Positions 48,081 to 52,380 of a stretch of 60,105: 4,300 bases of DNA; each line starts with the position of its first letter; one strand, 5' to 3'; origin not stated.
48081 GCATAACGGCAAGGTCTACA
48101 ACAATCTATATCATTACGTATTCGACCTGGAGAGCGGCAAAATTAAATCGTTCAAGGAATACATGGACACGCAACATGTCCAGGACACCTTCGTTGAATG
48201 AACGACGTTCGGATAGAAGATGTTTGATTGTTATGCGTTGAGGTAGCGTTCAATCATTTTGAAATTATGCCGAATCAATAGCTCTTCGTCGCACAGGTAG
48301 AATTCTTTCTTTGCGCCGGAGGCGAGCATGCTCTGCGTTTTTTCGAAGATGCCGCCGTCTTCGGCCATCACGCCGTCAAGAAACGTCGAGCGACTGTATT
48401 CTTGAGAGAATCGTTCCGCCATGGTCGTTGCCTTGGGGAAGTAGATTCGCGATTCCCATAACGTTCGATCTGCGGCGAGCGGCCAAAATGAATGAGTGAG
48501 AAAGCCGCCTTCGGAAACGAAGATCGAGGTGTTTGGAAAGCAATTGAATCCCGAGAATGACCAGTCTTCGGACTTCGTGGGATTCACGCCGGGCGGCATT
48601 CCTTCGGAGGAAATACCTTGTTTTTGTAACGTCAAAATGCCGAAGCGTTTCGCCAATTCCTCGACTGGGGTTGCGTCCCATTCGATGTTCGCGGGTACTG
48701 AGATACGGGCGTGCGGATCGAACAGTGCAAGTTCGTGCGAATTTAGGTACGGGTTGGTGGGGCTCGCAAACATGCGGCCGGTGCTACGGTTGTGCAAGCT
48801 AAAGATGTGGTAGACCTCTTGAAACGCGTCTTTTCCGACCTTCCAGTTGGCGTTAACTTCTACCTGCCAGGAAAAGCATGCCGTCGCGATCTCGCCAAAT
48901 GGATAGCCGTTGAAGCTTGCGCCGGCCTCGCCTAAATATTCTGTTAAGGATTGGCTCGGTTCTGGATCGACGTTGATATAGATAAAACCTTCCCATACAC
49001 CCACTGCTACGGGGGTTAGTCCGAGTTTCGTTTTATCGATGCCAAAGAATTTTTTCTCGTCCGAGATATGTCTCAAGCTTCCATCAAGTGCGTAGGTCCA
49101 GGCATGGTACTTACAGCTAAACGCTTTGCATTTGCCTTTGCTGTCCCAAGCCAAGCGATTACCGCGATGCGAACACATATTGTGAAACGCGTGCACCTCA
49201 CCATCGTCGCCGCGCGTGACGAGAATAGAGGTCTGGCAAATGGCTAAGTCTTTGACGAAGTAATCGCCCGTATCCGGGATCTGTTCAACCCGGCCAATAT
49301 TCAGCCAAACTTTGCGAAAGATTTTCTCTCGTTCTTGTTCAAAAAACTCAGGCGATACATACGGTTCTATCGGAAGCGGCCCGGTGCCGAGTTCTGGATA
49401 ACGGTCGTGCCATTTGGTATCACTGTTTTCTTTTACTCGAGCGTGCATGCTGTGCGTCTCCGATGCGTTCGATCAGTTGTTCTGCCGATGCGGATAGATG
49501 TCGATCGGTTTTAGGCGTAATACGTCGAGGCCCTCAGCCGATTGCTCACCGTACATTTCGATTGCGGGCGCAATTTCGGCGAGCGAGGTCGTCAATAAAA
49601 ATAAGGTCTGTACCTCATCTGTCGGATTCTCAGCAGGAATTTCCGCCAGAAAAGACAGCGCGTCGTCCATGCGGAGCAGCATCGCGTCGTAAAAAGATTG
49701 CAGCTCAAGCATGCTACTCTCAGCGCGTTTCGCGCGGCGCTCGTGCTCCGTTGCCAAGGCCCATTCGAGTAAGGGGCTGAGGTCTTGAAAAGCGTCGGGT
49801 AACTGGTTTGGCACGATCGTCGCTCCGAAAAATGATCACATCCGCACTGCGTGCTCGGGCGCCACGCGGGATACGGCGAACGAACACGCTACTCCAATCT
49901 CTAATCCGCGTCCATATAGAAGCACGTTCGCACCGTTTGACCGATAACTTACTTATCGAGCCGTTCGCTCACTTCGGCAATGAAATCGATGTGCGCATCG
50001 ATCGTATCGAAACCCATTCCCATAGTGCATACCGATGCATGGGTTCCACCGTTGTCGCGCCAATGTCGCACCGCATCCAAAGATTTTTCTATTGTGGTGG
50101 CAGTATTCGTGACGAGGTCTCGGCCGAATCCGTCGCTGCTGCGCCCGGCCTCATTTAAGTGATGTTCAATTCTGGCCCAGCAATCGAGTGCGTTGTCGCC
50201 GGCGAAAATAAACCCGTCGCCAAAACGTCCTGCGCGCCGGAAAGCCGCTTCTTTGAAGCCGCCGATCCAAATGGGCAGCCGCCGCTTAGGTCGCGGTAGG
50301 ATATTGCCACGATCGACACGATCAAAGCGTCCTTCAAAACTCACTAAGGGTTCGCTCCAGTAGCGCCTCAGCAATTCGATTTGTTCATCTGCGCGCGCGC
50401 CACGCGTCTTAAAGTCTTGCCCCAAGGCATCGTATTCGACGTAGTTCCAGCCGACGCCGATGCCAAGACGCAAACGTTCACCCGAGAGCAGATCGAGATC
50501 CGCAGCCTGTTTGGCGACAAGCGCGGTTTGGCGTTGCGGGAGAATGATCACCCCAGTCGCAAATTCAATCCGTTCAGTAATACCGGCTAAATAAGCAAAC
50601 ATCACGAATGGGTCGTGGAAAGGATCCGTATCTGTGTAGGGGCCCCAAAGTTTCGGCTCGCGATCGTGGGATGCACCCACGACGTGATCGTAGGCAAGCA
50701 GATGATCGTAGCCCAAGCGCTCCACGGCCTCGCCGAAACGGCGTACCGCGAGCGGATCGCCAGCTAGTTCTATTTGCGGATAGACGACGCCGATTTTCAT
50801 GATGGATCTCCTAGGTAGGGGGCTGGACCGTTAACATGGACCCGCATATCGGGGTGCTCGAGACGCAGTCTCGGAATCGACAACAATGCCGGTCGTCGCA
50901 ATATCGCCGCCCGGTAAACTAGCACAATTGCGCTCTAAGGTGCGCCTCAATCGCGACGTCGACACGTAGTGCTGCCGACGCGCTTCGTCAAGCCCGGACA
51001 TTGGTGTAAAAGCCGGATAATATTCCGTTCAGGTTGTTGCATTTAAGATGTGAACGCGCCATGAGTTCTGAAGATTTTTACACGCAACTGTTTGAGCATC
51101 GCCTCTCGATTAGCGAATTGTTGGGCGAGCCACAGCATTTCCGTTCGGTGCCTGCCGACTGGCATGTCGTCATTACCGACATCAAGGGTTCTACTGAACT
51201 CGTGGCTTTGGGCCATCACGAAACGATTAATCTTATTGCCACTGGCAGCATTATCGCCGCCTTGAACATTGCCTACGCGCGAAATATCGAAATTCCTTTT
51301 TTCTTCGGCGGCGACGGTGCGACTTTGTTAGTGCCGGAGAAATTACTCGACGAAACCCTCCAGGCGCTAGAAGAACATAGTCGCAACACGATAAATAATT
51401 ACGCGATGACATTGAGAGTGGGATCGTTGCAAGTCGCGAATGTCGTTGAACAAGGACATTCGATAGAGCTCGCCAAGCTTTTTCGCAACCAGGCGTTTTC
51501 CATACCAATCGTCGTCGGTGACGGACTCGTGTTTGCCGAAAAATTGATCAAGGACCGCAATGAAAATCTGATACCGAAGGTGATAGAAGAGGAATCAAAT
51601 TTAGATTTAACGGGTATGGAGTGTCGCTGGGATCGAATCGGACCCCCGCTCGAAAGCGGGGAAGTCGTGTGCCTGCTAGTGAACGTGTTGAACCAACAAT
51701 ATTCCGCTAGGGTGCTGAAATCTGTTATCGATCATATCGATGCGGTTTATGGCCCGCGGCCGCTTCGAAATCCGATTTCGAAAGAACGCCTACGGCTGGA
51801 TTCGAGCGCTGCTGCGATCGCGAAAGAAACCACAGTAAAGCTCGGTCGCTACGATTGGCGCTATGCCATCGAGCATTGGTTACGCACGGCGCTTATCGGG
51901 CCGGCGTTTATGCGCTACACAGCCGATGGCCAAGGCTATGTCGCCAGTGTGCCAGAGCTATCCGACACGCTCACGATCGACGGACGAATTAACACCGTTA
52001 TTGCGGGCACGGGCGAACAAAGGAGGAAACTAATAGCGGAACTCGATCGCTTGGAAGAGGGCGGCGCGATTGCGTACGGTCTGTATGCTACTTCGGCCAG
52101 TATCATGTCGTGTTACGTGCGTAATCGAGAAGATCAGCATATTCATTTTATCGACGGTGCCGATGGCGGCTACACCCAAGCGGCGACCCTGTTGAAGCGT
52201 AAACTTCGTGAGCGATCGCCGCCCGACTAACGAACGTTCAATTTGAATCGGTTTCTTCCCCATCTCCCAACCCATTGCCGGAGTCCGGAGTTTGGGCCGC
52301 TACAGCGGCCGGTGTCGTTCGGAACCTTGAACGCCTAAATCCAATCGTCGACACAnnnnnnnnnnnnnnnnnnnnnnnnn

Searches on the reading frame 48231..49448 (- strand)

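Call 63: search_protein_families(library=pfam, proteins=[window:48231-49448:-], max_evalue=0.00001)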
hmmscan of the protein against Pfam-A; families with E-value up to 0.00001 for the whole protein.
window:48231-49448:- (405 aa): 2 families
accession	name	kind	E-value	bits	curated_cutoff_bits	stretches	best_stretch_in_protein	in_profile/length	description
PF00848.25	Ring_hydroxyl_A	-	5.8e-26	92.1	24.9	1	193-403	9-206/208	Ring hydroxylating alpha subunit (catalytic domain)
PF00355.32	Rieske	-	1.7e-16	60.4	20.3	1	48-132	2-82/88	Rieske [2Fe-2S] domain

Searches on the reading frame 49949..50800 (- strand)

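Call 63: search_protein_families(library=pfam, proteins=[window:49949-50800:-], max_evalue=0.00001)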
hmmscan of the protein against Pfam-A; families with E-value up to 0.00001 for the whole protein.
window:49949-50800:- (283 aa): 1 family
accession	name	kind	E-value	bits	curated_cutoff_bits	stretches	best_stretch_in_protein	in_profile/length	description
PF00296.26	Bac_luciferase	-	8.1e-47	160.5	27.9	1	17-225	23-220/314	Luciferase-like monooxygenase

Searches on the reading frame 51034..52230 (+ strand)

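Call 63: search_protein_families(library=pfam, proteins=[window:51034-52230:+], max_evalue=0.00001)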
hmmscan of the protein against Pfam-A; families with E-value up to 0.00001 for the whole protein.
window:51034-52230:+ (398 aa): 1 family
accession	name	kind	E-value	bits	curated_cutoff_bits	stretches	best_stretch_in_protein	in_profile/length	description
PF11294.13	DUF3095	-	4.8e-93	312.7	22.2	1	28-388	12-378/378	Protein of unknown function (DUF3095)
